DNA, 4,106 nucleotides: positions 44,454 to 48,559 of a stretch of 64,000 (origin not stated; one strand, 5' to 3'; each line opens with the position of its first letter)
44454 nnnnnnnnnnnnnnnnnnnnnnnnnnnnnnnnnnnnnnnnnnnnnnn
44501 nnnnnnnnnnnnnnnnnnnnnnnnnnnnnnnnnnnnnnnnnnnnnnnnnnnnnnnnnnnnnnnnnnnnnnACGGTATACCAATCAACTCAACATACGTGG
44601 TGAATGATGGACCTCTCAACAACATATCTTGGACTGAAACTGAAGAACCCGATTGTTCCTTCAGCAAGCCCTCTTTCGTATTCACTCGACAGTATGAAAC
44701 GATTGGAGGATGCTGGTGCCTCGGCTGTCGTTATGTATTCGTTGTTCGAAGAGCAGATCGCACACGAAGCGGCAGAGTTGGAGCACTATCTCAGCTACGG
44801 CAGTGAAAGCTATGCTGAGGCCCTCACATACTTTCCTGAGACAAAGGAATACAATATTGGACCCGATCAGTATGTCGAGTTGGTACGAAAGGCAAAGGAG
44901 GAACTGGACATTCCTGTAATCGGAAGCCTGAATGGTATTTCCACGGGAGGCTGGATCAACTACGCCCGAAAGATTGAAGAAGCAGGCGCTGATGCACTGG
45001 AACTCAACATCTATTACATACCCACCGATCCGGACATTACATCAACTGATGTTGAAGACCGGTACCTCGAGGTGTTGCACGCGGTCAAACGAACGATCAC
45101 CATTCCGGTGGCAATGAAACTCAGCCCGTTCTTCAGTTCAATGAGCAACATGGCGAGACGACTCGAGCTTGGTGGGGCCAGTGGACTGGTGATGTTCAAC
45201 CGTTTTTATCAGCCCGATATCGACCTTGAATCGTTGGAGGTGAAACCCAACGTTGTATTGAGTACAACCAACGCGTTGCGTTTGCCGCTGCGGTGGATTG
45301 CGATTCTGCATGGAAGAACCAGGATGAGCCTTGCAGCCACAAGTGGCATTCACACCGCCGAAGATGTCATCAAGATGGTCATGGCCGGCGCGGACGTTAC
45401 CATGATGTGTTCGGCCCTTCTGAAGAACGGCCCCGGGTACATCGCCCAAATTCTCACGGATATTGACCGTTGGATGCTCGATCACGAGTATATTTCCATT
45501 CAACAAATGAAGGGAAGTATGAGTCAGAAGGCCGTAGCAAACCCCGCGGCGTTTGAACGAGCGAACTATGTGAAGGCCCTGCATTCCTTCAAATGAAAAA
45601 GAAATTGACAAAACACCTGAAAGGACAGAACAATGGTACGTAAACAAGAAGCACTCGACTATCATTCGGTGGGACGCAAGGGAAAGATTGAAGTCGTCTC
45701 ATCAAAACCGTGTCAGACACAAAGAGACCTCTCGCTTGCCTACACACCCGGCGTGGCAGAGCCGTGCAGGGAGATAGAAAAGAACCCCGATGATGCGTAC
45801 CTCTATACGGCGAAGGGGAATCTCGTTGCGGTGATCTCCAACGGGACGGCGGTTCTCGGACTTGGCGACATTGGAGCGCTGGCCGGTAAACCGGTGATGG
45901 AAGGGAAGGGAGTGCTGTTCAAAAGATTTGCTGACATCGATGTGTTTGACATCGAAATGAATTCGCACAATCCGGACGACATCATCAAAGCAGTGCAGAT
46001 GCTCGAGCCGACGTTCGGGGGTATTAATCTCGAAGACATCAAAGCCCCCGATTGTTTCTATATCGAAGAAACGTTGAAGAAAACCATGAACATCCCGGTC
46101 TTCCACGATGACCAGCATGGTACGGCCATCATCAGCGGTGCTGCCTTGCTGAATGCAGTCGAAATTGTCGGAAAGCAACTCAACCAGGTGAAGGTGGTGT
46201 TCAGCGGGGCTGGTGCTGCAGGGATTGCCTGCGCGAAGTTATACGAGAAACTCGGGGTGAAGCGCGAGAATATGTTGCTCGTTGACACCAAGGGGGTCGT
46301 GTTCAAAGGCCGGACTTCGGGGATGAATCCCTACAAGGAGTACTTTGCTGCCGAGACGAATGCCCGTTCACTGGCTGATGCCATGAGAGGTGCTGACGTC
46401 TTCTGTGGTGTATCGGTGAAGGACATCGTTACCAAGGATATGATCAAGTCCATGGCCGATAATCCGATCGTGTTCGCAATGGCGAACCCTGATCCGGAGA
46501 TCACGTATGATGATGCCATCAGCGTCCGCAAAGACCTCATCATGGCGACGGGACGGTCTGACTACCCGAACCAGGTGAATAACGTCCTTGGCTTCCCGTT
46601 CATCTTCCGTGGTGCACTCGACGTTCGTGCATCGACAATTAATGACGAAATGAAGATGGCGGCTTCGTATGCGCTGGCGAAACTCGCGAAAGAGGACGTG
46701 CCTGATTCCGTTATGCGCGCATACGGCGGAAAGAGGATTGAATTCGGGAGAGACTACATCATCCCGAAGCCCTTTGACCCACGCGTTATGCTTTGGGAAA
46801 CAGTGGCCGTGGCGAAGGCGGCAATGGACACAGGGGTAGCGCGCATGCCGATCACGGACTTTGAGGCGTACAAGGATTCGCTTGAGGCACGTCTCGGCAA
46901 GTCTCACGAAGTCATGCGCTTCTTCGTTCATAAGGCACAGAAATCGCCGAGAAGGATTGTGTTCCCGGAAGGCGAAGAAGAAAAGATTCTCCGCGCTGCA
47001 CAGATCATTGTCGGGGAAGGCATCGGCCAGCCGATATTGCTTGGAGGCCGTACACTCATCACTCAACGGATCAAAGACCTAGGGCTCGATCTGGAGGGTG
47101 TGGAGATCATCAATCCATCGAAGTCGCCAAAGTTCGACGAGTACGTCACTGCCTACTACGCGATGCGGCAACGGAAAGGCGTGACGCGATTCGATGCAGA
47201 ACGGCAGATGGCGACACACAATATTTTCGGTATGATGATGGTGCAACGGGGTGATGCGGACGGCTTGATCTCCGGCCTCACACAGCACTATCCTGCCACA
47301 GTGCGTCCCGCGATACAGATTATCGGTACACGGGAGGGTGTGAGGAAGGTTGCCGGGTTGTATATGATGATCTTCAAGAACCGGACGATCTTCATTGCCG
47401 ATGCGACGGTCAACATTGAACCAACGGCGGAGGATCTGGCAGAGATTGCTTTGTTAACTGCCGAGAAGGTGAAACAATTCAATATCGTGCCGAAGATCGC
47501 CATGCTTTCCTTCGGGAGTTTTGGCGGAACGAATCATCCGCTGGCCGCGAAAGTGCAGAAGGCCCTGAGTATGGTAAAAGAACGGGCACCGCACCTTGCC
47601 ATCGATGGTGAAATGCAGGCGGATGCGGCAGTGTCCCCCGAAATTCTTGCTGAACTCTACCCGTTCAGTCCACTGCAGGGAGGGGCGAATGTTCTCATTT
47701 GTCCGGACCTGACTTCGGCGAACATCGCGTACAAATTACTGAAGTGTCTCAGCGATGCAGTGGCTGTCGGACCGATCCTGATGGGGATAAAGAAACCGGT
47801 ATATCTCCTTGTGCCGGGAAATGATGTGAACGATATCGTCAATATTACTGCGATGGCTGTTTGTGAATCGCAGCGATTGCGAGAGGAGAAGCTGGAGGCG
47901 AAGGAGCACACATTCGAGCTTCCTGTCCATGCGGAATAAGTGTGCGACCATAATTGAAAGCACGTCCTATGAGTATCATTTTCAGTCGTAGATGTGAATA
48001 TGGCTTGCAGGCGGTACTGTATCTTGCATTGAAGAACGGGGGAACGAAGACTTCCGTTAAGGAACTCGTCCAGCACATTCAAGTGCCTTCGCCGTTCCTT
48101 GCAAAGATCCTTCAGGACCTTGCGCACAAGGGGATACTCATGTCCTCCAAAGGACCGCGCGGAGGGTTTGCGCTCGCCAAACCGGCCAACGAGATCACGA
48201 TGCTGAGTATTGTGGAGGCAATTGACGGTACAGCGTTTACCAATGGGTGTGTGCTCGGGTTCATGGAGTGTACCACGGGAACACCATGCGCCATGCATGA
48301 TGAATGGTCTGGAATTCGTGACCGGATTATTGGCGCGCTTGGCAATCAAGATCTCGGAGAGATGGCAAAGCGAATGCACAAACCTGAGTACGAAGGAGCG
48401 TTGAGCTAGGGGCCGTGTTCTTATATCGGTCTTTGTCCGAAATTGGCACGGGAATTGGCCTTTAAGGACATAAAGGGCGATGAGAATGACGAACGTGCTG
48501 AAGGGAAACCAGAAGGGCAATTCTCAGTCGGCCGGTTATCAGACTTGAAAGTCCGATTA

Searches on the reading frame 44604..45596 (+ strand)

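Call 54: search_protein_families(library=pfam, proteins=[window:44604-45596:+], max_evalue=0.00001)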
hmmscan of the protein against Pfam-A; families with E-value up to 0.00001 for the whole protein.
window:44604-45596:+ (330 aa): 1 family
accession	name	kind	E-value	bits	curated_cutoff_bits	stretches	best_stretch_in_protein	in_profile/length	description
PF01180.27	DHO_dh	-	8.9e-18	64.9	27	1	84-291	73-291/291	Dihydroorotate dehydrogenase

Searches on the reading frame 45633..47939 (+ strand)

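Call 54: search_protein_families(library=pfam, proteins=[window:45633-47939:+], max_evalue=0.00001)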
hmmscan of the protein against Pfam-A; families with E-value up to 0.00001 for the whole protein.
window:45633-47939:+ (768 aa): 3 families
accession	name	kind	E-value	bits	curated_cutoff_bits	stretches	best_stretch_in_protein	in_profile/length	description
PF01515.24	PTA_PTB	-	1.6e-105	353.5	24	1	431-743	6-319/319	Phosphate acetyl/butaryl transferase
PF00390.24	malic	-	7.2e-32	111.1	23.1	1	17-149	2-182/182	Malic enzyme, N-terminal domain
PF03949.21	Malic_M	-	1.8e-22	80.4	23.5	1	163-357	3-230/258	Malic enzyme, NAD binding domain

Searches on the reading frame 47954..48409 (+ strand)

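Call 77: search_protein_families(library=pfam, proteins=[window:47954-48409:+], max_evalue=0.0001)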
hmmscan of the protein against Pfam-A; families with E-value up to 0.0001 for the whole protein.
window:47954-48409:+ (151 aa): 1 family
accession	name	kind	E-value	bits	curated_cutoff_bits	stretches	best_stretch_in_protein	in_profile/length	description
PF02082.26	Rrf2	-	1.5e-27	96.8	30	1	11-139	2-131/132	Iron-dependent Transcriptional regulator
